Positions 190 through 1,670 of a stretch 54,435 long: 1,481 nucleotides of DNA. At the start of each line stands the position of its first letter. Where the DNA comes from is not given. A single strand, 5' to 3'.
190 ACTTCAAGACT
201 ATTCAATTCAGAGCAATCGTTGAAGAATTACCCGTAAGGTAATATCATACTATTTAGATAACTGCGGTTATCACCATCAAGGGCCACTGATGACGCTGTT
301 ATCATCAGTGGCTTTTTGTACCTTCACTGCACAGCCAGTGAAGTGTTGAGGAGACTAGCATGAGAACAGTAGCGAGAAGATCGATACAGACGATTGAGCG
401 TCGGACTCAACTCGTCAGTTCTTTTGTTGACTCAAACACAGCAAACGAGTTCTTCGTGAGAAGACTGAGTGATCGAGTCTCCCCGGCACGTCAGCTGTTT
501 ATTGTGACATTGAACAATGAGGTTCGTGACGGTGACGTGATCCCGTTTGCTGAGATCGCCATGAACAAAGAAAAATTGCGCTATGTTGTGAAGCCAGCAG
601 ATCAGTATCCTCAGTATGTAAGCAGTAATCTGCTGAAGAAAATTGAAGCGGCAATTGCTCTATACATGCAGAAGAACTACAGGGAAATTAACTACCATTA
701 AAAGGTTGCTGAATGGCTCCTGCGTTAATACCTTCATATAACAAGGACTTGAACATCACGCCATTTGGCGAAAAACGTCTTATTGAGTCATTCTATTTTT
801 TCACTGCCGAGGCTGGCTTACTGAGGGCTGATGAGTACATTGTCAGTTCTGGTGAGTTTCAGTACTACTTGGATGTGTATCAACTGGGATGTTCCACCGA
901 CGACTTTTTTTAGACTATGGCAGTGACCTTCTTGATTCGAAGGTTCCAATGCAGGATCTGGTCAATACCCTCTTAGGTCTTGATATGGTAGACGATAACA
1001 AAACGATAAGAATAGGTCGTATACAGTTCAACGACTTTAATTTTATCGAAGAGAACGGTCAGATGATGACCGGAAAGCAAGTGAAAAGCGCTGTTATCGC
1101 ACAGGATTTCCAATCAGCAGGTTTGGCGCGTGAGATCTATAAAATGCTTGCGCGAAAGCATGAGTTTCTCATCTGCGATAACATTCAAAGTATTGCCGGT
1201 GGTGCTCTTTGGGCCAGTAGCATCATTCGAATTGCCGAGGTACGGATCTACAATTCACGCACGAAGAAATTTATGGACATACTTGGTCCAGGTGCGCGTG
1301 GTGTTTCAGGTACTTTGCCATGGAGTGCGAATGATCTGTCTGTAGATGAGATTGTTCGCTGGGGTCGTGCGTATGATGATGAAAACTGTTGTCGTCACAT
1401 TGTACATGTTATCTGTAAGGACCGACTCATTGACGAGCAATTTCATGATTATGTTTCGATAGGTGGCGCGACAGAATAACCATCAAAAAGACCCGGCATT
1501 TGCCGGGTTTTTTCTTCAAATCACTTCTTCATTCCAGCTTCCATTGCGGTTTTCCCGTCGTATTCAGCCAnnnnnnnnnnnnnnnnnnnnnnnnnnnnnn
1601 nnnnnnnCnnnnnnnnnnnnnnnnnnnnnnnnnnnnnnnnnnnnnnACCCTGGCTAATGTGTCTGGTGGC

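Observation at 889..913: Reading frame of the second cargo gene is broken at a T7 homopolymer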

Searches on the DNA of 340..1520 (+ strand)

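Call 3: search_dna_similar(query=window:340-1520:+, collection=ecoli_genomes, mode=near, max_rows=40)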
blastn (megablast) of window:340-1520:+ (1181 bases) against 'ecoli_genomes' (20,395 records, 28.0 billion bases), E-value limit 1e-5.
Records with a match: 10; places in all: 10; records where one place covers at least 80% of the query: 10.
Genomes with a match: 10 of 5426; with a place that covers at least 80% of the query: 10. Places per genome that has any: lowest 1, median 1, highest 1. On chromosomes: 10 places; on plasmids: 0.
Best place of each record, by identity: >=99% 10.
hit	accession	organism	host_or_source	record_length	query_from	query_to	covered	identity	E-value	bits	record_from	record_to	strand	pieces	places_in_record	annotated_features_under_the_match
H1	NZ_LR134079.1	Escherichia coli strain NCTC9112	missing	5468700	1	1181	100%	99.9%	0e+0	2176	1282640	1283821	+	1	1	hypothetical protein (x2)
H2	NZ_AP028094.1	Escherichia coli strain JNE132847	Homo sapiens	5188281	1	1181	100%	99.5%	0e+0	2148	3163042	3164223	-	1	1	hypothetical protein (x2)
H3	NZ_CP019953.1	Escherichia coli M8 strain M8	Mus musculus C57Bl/6J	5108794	1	1181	100%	99.3%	0e+0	2137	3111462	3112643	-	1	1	hypothetical protein (x2)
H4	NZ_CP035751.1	Escherichia coli E110019 strain E110019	-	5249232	1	1181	100%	99.3%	0e+0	2137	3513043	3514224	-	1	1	hypothetical protein (x2)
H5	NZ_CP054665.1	Escherichia coli strain IGC_EcoliInv_1.1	Mus musculus (G2 mouse)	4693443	1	1181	100%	99.3%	0e+0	2137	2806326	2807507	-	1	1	hypothetical protein (x2)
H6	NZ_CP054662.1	Escherichia coli strain IGC_RcoliRes_1.1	Mus musculus (G2 mouse)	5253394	1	1181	100%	99.3%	0e+0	2137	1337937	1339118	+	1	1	hypothetical protein (x2)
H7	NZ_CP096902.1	Escherichia coli strain RSHH22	Mus musculus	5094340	1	1181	100%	99.3%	0e+0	2137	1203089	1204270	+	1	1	hypothetical protein (x2)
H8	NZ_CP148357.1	Escherichia coli strain Z1323HEC0393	Homo sapiens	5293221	1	1181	100%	99.3%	0e+0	2137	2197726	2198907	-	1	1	hypothetical protein (x2)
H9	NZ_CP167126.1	Escherichia coli strain SK6988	Mouse fecal sample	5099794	1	1181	100%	99.3%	0e+0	2137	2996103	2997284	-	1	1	hypothetical protein (x2)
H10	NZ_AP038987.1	Escherichia coli O103:H2 strain PV16-126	Homo sapiens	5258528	1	1181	100%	99.2%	0e+0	2132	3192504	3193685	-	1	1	hypothetical protein (x2)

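Call 5: get_annotated_region(hit=H1, flank=4000)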
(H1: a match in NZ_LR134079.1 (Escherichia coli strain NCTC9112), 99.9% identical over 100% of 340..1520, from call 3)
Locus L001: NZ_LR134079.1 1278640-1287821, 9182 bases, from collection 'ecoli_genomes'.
description: Escherichia coli strain NCTC9112 chromosome 1, complete sequence
organism: Escherichia coli strain NCTC9112 (NCBI taxid 562)
replicon: chromosome; assembly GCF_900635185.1
host: missing; source: not available: to be reported later; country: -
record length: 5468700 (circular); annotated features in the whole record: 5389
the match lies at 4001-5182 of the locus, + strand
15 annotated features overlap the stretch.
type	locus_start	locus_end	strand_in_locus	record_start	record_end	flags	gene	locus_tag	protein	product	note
CDS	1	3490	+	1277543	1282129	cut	ypjA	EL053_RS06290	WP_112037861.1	adhesin-like autotransporter YpjA/EhaD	-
CDS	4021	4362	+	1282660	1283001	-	-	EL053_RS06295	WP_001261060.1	hypothetical protein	-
CDS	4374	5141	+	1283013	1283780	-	-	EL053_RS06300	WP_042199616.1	hypothetical protein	-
CDS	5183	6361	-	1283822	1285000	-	-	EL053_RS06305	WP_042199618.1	Arm DNA-binding domain-containing protein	-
CDS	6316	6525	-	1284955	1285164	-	-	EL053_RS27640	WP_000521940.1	hypothetical protein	-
CDS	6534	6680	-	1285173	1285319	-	-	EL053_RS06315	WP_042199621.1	hypothetical protein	-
CDS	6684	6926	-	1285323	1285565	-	-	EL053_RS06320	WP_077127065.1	DUF4222 domain-containing protein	-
CDS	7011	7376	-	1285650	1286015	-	-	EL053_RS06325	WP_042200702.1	DUF551 domain-containing protein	-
CDS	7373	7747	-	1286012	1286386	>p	-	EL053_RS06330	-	hypothetical protein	incomplete; partial in the middle of a contig; missing N-terminus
CDS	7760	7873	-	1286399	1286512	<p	-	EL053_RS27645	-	DUF551 domain-containing protein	incomplete; partial in the middle of a contig; missing C-terminus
CDS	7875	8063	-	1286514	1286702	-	-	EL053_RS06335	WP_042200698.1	hypothetical protein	-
CDS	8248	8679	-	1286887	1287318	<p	-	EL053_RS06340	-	ead/Ea22-like family protein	incomplete; partial in the middle of a contig; missing C-terminus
CDS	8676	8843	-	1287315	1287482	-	-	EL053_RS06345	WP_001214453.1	DUF2737 family protein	-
CDS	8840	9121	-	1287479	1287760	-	-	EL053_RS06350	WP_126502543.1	DUF5405 family protein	-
CDS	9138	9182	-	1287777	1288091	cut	-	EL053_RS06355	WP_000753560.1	hypothetical protein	-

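Call 6: get_annotated_region(hit=H3, flank=4000)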
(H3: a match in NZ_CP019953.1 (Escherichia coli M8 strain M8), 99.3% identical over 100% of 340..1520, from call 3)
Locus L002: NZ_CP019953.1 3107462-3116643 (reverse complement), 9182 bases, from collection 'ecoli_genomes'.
description: Escherichia coli M8 chromosome, complete genome
organism: Escherichia coli M8 strain M8 (NCBI taxid 1392854)
replicon: chromosome; assembly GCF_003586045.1
host: Mus musculus C57Bl/6J; source: ob/ob mice; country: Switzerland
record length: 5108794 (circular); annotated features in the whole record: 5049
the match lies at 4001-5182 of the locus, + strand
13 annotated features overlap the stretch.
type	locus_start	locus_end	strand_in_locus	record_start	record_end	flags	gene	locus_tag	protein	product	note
CDS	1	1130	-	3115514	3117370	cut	-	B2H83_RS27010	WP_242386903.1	hypothetical protein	-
CDS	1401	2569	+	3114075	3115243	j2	-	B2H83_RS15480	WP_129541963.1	IS3-like element IS911 family transposase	programmed frameshift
CDS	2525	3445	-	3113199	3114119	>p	-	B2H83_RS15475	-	integrase domain-containing protein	incomplete; partial in the middle of a contig; missing C-terminus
CDS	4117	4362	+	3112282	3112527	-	-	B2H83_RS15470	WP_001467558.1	hypothetical protein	-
CDS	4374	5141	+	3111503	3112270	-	-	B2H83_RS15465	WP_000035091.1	hypothetical protein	-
CDS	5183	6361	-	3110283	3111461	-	-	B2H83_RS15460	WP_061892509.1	Arm DNA-binding domain-containing protein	-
CDS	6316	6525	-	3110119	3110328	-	-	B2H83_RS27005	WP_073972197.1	excisionase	-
CDS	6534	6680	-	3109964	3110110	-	-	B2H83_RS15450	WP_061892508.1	hypothetical protein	-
CDS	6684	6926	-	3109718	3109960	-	-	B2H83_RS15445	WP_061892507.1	DUF4222 domain-containing protein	-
CDS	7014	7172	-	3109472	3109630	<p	-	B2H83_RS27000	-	hypothetical protein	incomplete; partial in the middle of a contig; missing N-terminus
CDS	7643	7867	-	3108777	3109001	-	-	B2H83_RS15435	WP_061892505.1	hypothetical protein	-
CDS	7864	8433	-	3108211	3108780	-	-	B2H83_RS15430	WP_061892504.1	hypothetical protein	-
CDS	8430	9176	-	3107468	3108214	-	-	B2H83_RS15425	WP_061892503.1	ORF6N domain-containing protein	-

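Call 7: get_annotated_region(hit=H10, flank=4000)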
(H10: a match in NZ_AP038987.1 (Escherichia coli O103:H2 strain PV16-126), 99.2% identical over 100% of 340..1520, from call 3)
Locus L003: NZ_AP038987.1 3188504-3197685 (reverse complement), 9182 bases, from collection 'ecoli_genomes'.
description: Escherichia coli O103:H2 strain PV16-126 chromosome
organism: Escherichia coli O103:H2 strain PV16-126 (NCBI taxid 376725)
replicon: chromosome; assembly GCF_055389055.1
host: Homo sapiens; source: feces; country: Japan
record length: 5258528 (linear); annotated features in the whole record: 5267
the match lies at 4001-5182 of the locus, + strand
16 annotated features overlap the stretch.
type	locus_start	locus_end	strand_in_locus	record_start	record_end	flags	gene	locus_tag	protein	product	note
CDS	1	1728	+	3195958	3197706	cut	-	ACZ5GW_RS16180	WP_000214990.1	response regulator receiver domain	-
CDS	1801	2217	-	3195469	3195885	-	-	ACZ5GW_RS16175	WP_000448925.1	hypothetical protein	-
CDS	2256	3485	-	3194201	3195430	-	-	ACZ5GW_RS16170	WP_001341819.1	integrase domain-containing protein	-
CDS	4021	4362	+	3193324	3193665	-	-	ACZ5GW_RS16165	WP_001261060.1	hypothetical protein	-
CDS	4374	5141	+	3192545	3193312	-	-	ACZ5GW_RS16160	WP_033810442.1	hypothetical protein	-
CDS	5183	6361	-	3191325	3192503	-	-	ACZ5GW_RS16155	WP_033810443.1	Arm DNA-binding domain-containing protein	-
CDS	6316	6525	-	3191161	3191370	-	-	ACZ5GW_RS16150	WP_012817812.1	hypothetical protein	-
CDS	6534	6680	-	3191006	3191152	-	-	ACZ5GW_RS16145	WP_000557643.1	hypothetical protein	-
CDS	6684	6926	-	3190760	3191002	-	-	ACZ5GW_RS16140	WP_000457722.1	DUF4222 domain-containing protein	-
CDS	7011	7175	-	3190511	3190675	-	-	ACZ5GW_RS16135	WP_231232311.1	DUF551 domain-containing protein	-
CDS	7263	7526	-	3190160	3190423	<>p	-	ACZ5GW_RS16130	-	DUF551 domain-containing protein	incomplete; partial in the middle of a contig; missing N-terminus and C-terminus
CDS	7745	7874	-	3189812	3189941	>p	-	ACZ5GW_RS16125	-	DUF551 domain-containing protein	incomplete; partial in the middle of a contig; missing C-terminus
CDS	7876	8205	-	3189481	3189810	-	-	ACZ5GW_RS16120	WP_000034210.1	ead/Ea22-like family protein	-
CDS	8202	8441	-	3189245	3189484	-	-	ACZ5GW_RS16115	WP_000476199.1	hypothetical protein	-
CDS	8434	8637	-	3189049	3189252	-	-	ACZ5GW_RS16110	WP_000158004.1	hypothetical protein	-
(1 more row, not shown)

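Call 8: get_annotated_region(hit=H2, flank=300)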
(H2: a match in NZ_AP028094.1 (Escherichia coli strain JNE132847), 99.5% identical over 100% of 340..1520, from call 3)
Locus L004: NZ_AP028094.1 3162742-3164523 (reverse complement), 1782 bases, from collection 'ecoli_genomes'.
description: Escherichia coli strain JNE132847 chromosome, complete genome
organism: Escherichia coli strain JNE132847 (NCBI taxid 562)
replicon: chromosome; assembly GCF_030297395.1
host: Homo sapiens; source: -; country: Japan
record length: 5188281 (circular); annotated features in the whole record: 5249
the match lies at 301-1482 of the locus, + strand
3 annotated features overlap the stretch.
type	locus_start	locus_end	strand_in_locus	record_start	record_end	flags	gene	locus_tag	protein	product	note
CDS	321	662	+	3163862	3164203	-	-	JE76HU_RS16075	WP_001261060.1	hypothetical protein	-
CDS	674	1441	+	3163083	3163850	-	-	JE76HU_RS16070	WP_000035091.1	hypothetical protein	-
CDS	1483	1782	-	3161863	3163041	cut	-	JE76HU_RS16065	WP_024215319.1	Arm DNA-binding domain-containing protein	-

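Call 9: get_annotated_region(hit=H4, flank=300)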
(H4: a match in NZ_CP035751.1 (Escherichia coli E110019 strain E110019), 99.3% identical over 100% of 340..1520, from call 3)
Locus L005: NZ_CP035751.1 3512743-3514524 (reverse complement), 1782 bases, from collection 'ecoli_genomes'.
description: Escherichia coli E110019 chromosome, complete genome
organism: Escherichia coli E110019 strain E110019 (NCBI taxid 340186)
replicon: chromosome; assembly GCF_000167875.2
host: -; source: -; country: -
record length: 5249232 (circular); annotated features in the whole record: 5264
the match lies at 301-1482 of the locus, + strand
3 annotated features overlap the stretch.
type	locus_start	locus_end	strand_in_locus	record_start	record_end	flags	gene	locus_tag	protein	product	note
CDS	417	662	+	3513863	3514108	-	-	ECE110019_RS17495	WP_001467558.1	hypothetical protein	-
CDS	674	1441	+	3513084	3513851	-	-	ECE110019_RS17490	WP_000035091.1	hypothetical protein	-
CDS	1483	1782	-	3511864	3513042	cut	-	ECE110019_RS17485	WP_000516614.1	Arm DNA-binding domain-containing protein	-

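Call 10: get_annotated_region(hit=H5, flank=300)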
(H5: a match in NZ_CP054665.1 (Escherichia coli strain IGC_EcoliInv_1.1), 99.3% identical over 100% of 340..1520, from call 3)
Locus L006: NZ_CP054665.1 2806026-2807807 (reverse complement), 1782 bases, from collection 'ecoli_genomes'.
description: Escherichia coli strain IGC_EcoliInv_1.1 chromosome, complete genome
organism: Escherichia coli strain IGC_EcoliInv_1.1 (NCBI taxid 562)
replicon: chromosome; assembly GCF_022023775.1
host: Mus musculus (G2 mouse); source: not applicable; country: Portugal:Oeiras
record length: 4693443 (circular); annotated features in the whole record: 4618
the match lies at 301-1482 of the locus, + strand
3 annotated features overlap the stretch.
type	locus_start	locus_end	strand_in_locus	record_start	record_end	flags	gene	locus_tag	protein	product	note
CDS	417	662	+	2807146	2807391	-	-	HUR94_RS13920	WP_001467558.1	hypothetical protein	-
CDS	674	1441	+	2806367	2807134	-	-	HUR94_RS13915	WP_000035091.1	hypothetical protein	-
CDS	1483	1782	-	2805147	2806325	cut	-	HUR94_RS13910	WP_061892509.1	Arm DNA-binding domain-containing protein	-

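Call 11: get_annotated_region(hit=H6, flank=300)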
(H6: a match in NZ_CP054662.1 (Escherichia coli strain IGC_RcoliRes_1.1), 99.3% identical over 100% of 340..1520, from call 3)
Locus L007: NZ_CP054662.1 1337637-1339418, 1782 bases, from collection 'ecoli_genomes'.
description: Escherichia coli strain IGC_RcoliRes_1.1 chromosome, complete genome
organism: Escherichia coli strain IGC_RcoliRes_1.1 (NCBI taxid 562)
replicon: chromosome; assembly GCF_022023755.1
host: Mus musculus (G2 mouse); source: not applicable; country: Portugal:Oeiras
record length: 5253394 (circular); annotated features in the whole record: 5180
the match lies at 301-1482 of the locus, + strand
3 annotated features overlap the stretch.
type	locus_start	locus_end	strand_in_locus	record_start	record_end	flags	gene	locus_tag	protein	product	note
CDS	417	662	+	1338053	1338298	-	-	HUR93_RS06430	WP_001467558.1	hypothetical protein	-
CDS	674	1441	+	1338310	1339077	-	-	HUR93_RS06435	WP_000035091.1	hypothetical protein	-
CDS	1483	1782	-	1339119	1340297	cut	-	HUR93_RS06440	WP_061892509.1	Arm DNA-binding domain-containing protein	-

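Call 12: get_annotated_region(hit=H7, flank=300)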
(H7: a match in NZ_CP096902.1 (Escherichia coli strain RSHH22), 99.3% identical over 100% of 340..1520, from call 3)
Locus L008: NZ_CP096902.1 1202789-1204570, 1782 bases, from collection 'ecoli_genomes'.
description: Escherichia coli strain RSHH22 chromosome, complete genome
organism: Escherichia coli strain RSHH22 (NCBI taxid 562)
replicon: chromosome; assembly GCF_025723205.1
host: Mus musculus; source: -; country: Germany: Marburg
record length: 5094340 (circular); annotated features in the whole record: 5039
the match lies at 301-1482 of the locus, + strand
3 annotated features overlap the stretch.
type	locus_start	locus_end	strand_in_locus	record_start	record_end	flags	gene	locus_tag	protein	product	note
CDS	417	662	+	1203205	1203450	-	-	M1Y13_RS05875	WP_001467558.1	hypothetical protein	-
CDS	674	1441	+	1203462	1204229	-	-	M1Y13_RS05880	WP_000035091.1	hypothetical protein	-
CDS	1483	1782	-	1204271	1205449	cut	-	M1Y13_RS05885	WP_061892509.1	Arm DNA-binding domain-containing protein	-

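Call 13: get_annotated_region(hit=H8, flank=300)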
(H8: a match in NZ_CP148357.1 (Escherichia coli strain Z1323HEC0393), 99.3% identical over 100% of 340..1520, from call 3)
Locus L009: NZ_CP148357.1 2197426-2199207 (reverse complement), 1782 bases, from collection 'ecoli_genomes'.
description: Escherichia coli strain Z1323HEC0393 chromosome, complete genome
organism: Escherichia coli strain Z1323HEC0393 (NCBI taxid 562)
replicon: chromosome; assembly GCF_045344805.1
host: Homo sapiens; source: -; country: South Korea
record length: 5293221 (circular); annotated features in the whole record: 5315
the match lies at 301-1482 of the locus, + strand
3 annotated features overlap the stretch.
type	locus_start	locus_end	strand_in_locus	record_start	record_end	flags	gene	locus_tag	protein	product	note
CDS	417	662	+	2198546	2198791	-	-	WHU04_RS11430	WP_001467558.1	hypothetical protein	-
CDS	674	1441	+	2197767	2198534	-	-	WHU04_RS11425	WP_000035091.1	hypothetical protein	-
CDS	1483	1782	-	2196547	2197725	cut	-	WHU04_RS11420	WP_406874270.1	Arm DNA-binding domain-containing protein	-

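Call 14: get_annotated_region(hit=H9, flank=300)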
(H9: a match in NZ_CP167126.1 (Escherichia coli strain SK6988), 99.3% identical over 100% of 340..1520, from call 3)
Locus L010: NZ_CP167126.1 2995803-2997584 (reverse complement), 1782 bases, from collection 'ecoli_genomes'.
description: Escherichia coli strain SK6988 chromosome, complete genome
organism: Escherichia coli strain SK6988 (NCBI taxid 562)
replicon: chromosome; assembly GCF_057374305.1
host: -; source: Mouse fecal sample; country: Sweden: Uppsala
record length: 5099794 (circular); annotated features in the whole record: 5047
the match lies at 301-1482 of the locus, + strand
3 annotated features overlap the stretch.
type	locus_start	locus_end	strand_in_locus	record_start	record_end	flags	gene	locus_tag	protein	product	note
CDS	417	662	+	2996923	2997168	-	-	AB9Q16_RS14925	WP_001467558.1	hypothetical protein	-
CDS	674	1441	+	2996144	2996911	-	-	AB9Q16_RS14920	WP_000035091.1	hypothetical protein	-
CDS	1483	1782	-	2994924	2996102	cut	-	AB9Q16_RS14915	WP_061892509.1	Arm DNA-binding domain-containing protein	-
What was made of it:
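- On Frameshift-disrupted gene (homopolymer indel): 10 of 10 complete E. coli genomes annotate a 768-nt CDS (calls 5-14).
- All 10 matching complete E. coli genomes give a 1,182-base match to the 1,181-base query and annotate one 768-nt CDS (calls 3, 5-14).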
